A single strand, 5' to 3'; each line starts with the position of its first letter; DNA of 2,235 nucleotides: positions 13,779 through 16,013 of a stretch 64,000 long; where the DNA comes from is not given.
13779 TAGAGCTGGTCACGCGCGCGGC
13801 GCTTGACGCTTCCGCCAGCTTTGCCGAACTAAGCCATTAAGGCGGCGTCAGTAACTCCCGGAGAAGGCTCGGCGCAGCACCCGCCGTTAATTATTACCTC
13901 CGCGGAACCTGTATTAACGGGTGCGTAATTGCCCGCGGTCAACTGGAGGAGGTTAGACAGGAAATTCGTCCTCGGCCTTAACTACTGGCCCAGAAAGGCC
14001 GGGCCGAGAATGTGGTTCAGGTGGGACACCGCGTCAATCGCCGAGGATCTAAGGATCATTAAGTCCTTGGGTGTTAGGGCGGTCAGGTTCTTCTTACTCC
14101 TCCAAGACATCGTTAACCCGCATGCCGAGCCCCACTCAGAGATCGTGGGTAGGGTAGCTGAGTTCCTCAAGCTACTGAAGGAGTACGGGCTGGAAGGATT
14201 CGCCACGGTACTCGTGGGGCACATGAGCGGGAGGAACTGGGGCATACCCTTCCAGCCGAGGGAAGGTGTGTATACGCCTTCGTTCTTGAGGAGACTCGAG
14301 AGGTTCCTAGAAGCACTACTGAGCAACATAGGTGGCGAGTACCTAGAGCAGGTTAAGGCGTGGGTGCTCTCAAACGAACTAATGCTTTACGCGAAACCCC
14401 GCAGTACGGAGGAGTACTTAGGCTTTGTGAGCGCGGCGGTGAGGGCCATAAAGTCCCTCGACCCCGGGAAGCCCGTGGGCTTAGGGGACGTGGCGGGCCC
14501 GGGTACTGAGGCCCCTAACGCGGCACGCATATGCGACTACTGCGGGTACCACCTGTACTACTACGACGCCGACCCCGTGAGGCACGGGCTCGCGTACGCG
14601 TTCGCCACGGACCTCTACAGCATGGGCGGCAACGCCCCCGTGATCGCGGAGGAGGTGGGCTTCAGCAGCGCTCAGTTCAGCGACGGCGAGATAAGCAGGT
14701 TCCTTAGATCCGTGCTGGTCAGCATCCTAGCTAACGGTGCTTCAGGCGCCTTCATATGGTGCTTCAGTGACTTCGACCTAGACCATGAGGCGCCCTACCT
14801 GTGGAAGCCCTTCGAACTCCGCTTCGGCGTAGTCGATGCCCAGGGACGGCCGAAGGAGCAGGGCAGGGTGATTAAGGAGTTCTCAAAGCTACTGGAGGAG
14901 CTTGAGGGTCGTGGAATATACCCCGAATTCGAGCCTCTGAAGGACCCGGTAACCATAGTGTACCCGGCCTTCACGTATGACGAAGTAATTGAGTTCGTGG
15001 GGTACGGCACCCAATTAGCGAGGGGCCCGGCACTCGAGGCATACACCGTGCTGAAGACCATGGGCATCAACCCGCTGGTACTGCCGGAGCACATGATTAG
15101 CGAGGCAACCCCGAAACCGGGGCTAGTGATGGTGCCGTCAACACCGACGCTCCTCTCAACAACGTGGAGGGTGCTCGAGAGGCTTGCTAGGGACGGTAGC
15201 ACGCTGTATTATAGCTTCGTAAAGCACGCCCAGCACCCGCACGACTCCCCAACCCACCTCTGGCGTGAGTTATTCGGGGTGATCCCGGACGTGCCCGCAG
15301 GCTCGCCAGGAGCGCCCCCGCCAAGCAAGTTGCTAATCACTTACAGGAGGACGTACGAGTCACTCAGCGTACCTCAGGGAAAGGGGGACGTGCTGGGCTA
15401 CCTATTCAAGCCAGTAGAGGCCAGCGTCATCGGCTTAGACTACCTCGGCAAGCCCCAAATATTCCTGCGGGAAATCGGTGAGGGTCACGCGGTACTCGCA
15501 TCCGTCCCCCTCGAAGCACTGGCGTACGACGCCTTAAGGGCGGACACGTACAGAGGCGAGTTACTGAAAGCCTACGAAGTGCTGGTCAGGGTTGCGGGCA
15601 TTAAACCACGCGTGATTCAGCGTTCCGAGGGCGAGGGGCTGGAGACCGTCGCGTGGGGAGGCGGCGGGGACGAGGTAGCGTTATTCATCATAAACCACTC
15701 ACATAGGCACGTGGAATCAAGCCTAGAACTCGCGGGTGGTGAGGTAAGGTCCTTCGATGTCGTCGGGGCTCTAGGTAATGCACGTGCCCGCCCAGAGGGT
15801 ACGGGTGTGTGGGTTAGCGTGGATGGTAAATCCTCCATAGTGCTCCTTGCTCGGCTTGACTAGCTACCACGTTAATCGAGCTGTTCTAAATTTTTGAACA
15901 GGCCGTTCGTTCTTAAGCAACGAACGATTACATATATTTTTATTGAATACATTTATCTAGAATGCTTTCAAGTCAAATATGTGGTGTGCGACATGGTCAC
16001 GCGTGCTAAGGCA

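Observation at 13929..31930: Putative archaeal glycan/glycopeptide utilisation locus (beta- and alpha-mannosidase, GlcNAc-type kinase, Opp-type importer)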

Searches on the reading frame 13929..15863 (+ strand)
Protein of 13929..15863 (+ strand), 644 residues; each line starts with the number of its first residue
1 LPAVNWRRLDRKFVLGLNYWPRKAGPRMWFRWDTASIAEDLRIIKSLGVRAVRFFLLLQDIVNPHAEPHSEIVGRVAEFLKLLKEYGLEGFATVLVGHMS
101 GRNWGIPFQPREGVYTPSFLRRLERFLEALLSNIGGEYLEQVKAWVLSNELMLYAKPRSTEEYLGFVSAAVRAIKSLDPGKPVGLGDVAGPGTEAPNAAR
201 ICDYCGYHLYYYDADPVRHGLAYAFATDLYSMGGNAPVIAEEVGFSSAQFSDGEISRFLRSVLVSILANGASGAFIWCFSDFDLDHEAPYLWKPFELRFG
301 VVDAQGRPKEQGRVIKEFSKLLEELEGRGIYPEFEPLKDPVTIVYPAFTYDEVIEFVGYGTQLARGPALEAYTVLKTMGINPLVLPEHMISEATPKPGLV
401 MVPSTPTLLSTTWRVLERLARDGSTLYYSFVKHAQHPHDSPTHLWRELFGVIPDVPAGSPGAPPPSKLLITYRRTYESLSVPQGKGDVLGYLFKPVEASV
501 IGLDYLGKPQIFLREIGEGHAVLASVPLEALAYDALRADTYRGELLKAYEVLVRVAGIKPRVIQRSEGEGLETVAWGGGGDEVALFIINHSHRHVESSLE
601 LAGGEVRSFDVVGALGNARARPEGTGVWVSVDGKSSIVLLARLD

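Call 3: search_protein_families(library=pfam, proteins=[window:13929-15863:+])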
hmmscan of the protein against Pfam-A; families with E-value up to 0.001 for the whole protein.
window:13929-15863:+ (644 aa): 0 families

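Call 8: search_solved_structures(query=window:13929-15863:+, max_evalue=1, show_alignments=2)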
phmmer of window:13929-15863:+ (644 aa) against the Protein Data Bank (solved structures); distinct sequences matched with E-value up to 1: 14.
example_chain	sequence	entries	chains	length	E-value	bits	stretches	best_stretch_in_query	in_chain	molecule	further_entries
7bob_A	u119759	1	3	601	2.4e-17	65.7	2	13-109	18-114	Endo-beta-mannanase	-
7lqx_A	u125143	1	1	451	4.6e-07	31.7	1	14-103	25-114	Glycosyl hydrolase BlGH5_18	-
9y4v_A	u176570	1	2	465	0.00018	23.2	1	9-328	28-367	Glycosyl hydrolase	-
7lr1_A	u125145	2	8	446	0.00068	21.2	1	15-102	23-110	Glycosyl hydrolase BlGH5_18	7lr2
7lr6_A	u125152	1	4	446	0.00098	20.7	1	15-102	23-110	Glycosyl hydrolase BlGH5_18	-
7eko_K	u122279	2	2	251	0.016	16.7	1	284-348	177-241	ATP-dependent Clp protease proteolytic subunit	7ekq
5o6y_B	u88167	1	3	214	0.039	15.4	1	509-574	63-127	Peptidoglycan N-acetylglucosamine deacetylase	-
6gvb_A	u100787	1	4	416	0.04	15.4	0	15-105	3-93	exo-beta-1,4-mannosidase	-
5o6y_A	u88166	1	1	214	0.049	15.1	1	509-574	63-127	Peptidoglycan N-acetylglucosamine deacetylase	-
4l1g_A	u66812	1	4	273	0.06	14.8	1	509-574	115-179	Peptidoglycan N-acetylglucosamine deacetylase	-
6mp2_A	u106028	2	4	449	0.14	13.6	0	15-103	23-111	BlMan5B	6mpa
6moy_A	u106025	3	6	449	0.41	12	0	15-103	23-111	BlMan5B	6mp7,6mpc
7lr7_A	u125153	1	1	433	0.47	11.8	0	15-102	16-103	Uncharacterized protein ScGH5_18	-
7lr8_A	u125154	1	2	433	0.48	11.8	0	15-102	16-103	Uncharacterized protein ScGH5_18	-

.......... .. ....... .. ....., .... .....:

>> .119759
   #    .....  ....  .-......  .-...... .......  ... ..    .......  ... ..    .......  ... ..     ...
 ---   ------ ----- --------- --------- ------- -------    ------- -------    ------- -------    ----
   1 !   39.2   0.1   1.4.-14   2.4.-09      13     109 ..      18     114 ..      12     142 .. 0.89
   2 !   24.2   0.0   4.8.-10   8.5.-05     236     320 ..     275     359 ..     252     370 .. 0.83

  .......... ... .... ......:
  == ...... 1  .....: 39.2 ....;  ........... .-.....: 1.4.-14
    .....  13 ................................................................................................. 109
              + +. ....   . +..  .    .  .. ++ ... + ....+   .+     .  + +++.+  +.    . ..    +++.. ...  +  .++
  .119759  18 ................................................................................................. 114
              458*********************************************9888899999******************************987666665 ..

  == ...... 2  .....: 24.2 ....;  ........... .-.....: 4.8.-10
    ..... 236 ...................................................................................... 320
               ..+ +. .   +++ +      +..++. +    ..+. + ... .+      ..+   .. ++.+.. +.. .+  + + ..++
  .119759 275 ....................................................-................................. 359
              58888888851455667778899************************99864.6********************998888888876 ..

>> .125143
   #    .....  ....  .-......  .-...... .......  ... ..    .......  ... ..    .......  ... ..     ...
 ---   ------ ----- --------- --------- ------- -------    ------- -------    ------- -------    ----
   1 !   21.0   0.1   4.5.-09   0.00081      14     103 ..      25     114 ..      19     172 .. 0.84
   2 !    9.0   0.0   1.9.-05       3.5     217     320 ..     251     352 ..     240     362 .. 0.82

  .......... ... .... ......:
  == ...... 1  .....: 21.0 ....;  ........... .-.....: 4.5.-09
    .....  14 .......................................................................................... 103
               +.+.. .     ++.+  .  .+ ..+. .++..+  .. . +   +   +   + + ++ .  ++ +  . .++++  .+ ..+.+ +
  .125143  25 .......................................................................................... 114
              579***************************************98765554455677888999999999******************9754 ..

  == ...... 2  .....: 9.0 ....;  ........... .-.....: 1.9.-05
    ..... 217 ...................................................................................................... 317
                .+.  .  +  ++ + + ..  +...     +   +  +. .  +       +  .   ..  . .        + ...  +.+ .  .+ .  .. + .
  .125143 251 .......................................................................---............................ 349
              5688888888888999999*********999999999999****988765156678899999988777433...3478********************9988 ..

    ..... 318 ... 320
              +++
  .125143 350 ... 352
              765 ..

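Call 9: search_protein_families(library=ncbifam, max_evalue=0.01, proteins=[window:13929-15863:+])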
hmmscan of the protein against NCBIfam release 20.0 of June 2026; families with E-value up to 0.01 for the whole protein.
window:13929-15863:+ (644 aa): 0 families

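Call 10: find_homologous_proteins(query=window:13929-15863:+)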
Query window:13929-15863:+ (644 aa): 64 proteins with E <= 0.001 among 8000 candidates.
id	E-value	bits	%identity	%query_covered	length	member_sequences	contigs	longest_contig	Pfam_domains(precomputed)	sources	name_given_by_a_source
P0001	0.0e+0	1466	99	100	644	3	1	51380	-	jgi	-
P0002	4.6e-276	936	64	99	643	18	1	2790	-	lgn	-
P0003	1.0e-219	749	51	98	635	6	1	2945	-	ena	-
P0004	4.0e-216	737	51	98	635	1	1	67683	-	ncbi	-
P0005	1.8e-210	719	51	98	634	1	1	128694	-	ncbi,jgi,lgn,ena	-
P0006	3.8e-113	397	39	81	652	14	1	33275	PF14488.13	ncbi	ncbi:MAG: cellulase family glycosylhydrolase [Ignisphaera sp.]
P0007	1.7e-111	392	37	90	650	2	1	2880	PF26410.1,PF14488.13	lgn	-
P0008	2.9e-111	391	36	90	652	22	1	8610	PF14488.13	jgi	jgi:endo-1,4-beta-mannosidase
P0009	1.2e-109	386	35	90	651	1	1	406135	-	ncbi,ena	-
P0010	1.6e-108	382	37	81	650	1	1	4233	PF02836.24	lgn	-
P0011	1.8e-108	382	36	98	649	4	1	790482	PF26410.1,PF14488.13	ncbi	-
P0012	2.1e-107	378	34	98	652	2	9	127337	PF00150.25,PF26410.1,PF02836.24,PF14488.13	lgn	-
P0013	5.9e-107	377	34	98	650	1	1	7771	PF26410.1,PF02449.22,PF02836.24,PF14488.13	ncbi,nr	ncbi:MAG: cellulase family glycosylhydrolase [Ignisphaera sp.]|nr:cellulase family glycosylhydrolase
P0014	1.4e-106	376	36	90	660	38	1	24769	PF26410.1,PF02836.24,PF14488.13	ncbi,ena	-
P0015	5.5e-106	374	34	98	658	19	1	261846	PF00150.25,PF26410.1,PF14488.13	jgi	-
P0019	6.5e-103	363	34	98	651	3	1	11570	PF00150.25,PF26410.1,PF14488.13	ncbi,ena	-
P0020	1.5e-102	362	34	98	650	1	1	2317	PF00150.25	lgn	-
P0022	4.3e-102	361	35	95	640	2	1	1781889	PF00150.25,PF02449.22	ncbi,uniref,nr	ncbi:Glycoside hydrolase, family 42, N-terminal domain protein [Thermofilum pendens Hrk 5]|uniref:Gl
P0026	1.7e-100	355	36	85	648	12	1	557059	PF26410.1,PF02449.22,PF14488.13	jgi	jgi:endo-1,4-beta-mannosidase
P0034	1.9e-93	332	36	92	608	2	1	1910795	PF00150.25,PF02449.22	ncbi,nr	ncbi:cellulase family glycosylhydrolase [Desulfurococcaceae archaeon MEX13E-LK6-19]|nr:cellulase fam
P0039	4.9e-63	232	32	85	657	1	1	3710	PF00150.25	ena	-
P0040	4.0e-62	229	30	93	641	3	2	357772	PF26410.1,PF02836.24,PF08532.17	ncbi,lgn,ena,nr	ncbi:MAG: hypothetical protein DRN15_05875 [Thermoprotei archaeon]|nr:MAG: hypothetical protein DRN1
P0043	1.4e-57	214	28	93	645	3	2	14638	PF00150.25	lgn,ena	-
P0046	9.2e-55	204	30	85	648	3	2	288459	PF00150.25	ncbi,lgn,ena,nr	ncbi:MAG TPA: cellulase family glycosylhydrolase [Micromonosporaceae bacterium]|nr:cellulase family 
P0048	2.6e-48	183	30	91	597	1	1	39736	PF00150.25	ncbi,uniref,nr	ncbi:glycoside hydrolase 5 family protein [Sulfobacillus harzensis]|uniref:Cellulase family glycosyl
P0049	4.6e-48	182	30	86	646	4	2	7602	PF00150.25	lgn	-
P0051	2.0e-47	180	28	85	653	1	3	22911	PF00150.25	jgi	jgi:endo-1,4-beta-mannosidase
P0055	2.0e-46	177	29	80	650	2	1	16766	PF00150.25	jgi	jgi:endo-1,4-beta-mannosidase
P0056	3.3e-46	176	27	90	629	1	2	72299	PF00150.25,PF02836.24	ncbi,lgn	-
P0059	1.0e-44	171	27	90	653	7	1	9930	PF00150.25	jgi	jgi:endo-1,4-beta-mannosidase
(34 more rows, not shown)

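Call 12: find_encoding_contigs(protein=P0005, flank=10000, max_places=2)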
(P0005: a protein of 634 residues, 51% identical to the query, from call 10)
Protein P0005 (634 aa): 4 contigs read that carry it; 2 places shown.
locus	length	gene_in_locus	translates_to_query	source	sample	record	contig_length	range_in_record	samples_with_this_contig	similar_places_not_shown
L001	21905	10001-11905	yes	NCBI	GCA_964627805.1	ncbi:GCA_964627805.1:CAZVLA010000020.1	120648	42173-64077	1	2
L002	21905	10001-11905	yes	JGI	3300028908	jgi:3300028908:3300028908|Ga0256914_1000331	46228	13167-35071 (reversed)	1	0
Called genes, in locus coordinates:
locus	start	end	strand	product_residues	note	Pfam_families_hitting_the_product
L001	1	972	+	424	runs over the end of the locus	-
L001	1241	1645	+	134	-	PF02579:Nitro_FeMo-Co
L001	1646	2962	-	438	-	-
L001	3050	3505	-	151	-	-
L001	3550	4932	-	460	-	PF03721:UDPG_MGDP_dh_N, PF00984:UDPG_MGDP_dh, PF03720:UDPG_MGDP_dh_C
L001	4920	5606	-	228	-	PF02525:Flavodoxin_2, PF03358:FMN_red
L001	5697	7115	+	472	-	PF13098:Thioredoxin_2 (weak), PF13462:Thioredoxin_4, PF01323:DSBA (faint)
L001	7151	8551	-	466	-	PF01523:PmbA_TldD_1st, PF19290:PmbA_TldD_2nd, PF19289:PmbA_TldD_3rd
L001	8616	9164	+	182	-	PF04019:DUF359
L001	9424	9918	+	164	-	PF03167:UDG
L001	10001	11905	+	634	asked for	-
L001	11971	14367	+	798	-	PF13191:AAA_16 (weak), PF13401:AAA_22, PF13424:TPR_12 (faint), PF07719:TPR_2 (faint), PF13181:TPR_8 (faint)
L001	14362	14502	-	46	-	-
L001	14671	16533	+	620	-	-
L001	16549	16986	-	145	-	PF03551:PadR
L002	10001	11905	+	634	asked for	-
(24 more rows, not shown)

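Call 13: find_encoding_contigs(protein=P0022, flank=10000, max_places=2)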
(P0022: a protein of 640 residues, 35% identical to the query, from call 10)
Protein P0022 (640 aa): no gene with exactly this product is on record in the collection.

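Call 14: find_encoding_contigs(protein=P0004, flank=10000, max_places=1)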
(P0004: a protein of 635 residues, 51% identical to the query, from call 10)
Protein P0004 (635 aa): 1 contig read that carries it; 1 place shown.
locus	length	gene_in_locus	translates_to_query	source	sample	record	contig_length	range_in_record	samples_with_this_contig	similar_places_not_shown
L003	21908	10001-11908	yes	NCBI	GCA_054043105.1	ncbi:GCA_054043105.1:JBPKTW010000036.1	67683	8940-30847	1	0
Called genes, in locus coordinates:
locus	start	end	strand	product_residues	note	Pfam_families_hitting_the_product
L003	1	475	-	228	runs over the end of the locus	PF00753:Lactamase_B, PF23023:Anti-Pycsar_Apyc1 (faint), PF12706:Lactamase_B_2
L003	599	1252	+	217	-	PF00753:Lactamase_B, PF19583:ODP (weak)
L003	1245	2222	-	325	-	PF14336:GLUCM-like_C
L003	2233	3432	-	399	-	PF01171:ATP_bind_3 (weak), PF01507:PAPS_reduct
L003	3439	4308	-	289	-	PF01008:IF-2B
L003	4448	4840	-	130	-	PF00571:CBS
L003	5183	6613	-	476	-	PF01554:MatE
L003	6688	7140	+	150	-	PF03551:PadR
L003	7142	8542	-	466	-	PF01523:PmbA_TldD_1st, PF19290:PmbA_TldD_2nd, PF19289:PmbA_TldD_3rd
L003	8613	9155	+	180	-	PF04019:DUF359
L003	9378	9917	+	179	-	PF03167:UDG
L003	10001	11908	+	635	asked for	-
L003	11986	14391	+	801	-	PF01637:ATPase_2 (faint), PF13191:AAA_16 (weak), PF13401:AAA_22 (weak), PF07719:TPR_2 (faint), PF13424:TPR_12 (faint)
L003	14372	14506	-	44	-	-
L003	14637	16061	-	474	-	PF13098:Thioredoxin_2, PF13462:Thioredoxin_4, PF01323:DSBA (faint)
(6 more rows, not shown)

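Call 15: find_encoding_contigs(protein=P0011, flank=10000, max_places=1)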
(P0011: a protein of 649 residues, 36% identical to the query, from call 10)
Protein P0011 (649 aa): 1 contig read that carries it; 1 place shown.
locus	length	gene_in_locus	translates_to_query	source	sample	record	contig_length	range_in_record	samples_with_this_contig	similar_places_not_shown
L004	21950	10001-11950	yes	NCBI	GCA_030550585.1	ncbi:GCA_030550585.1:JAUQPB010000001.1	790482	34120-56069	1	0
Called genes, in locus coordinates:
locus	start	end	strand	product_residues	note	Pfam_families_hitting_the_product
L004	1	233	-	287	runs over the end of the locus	PF01145:Band_7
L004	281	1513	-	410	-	PF25145:NfeD1b_N, PF24961:NfeD_membrane, PF01957:NfeD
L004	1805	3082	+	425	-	-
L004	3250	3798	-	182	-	PF07690:MFS_1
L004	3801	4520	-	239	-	-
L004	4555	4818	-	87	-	-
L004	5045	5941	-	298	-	-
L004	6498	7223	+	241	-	PF00291:PALP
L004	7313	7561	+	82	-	PF00291:PALP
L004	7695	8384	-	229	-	PF00881:Nitroreductase, PF14512:TM1586_NiRdase (faint)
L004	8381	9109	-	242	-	PF04126:Cyclophil_like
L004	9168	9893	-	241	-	-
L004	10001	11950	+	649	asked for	PF14488:DUF4434 (weak), PF26410:GH5_mannosidase (faint)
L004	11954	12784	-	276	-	PF00248:Aldo_ket_red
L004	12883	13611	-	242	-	PF00005:ABC_tran, PF13304:AAA_21 (faint)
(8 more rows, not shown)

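Call 16: find_encoding_contigs(protein=P0034, flank=10000, max_places=1)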
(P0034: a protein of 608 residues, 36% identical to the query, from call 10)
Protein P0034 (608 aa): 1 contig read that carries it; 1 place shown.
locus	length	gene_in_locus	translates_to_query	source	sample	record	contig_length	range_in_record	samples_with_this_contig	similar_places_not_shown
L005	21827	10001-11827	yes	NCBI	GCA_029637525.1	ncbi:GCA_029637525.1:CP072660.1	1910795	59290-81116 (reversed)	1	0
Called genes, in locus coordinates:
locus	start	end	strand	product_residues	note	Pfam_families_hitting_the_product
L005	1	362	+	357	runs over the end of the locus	PF01118:Semialdhyde_dh, PF02774:Semialdhyde_dhC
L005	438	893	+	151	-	PF13936:HTH_38 (weak), PF18024:HTH_50 (weak), PF01022:HTH_5 (weak), PF13404:HTH_AsnC-type, PF13412:HTH_24, PF08279:HTH_11 (weak), PF22451:NirdL-like_HTH (weak), PF01037:AsnC_trans_reg, +2 more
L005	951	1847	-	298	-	PF14397:ATPgrasp_ST (faint), PF14398:ATPgrasp_YheCD (faint), PF02655:ATP-grasp_3, PF02955:GSH-S_ATP, PF08443:RimK, PF05770:Ins134_P3_kin (faint)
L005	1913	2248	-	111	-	-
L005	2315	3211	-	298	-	-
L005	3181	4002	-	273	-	PF01048:PNP_UDP_1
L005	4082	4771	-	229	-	PF00156:Pribosyltran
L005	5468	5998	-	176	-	-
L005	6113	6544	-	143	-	-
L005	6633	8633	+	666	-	PF05362:Lon_C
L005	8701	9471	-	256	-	PF00149:Metallophos, PF06874:FBPase_2 (faint), PF12850:Metallophos_2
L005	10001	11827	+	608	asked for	PF00150:Cellulase (weak), PF02449:Glyco_hydro_42 (faint)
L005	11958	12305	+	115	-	-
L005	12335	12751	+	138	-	-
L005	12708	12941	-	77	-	-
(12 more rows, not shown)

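Call 62: predict_structure(alignment_id=A2)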
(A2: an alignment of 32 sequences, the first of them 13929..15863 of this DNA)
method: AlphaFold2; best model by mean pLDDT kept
length: 644 residues; sequences in the alignment: 32
mean_pLDDT: 93.0   pTM: 0.94
mean pLDDT of the five models: 93.0, 92.7, 92.4, 92.1, 91.5
residues with pLDDT >= 90: 532; 70-90: 102; 50-70: 5; < 50: 5
segments of 3 or more residues with pLDDT < 50: 1-5
pLDDT, mean of each block of 10 residues (from residue 1): 49 95 92 97 98 96 95 97 98 90 90 96 97 92 95 91 95 95 89 90 93 95 97 93 93 97 98 95 84 81 96 98 97 94 95 82 93 97 96 93 95 97 98 82 94 91 94 94 83 97 96 98 97 88 94 96 90 93 97 96 91 97 94 98 93
secondary structure, 60 per line:
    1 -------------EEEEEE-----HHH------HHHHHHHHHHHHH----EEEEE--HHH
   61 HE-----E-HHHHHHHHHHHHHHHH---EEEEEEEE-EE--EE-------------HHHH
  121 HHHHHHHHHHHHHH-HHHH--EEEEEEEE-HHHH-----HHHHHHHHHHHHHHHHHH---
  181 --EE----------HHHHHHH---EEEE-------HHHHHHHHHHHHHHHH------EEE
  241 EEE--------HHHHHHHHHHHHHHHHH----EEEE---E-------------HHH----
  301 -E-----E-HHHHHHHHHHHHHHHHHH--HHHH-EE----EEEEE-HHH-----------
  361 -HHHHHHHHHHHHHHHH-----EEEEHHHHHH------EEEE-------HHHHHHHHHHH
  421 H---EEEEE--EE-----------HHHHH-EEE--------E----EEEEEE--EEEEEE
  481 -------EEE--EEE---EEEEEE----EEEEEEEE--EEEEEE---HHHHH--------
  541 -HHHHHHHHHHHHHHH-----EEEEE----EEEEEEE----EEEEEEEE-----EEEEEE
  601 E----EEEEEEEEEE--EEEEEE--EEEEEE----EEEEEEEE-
elements in order: E14-19 H34-46 E51-55 H58-61 H70-85 E89-96 H117-134 H136-139 E142-149 H151-154 H160-177 H195-201 E205-208 H216-231 E238-243 H252-268 E273-276 H310-327 H330-333 E341-345 H362-377 E383-386 H387-392 E399-402 H410-421 E425-429 H445-449 E451-453 E467-472 E475-480 E488-490 E493-495 E499-504 E509-516 E519-524 H528-532 H542-556 E562-566 E571-577 E582-589 E595-601 E606-615 E618-623 E626-631 E636-643
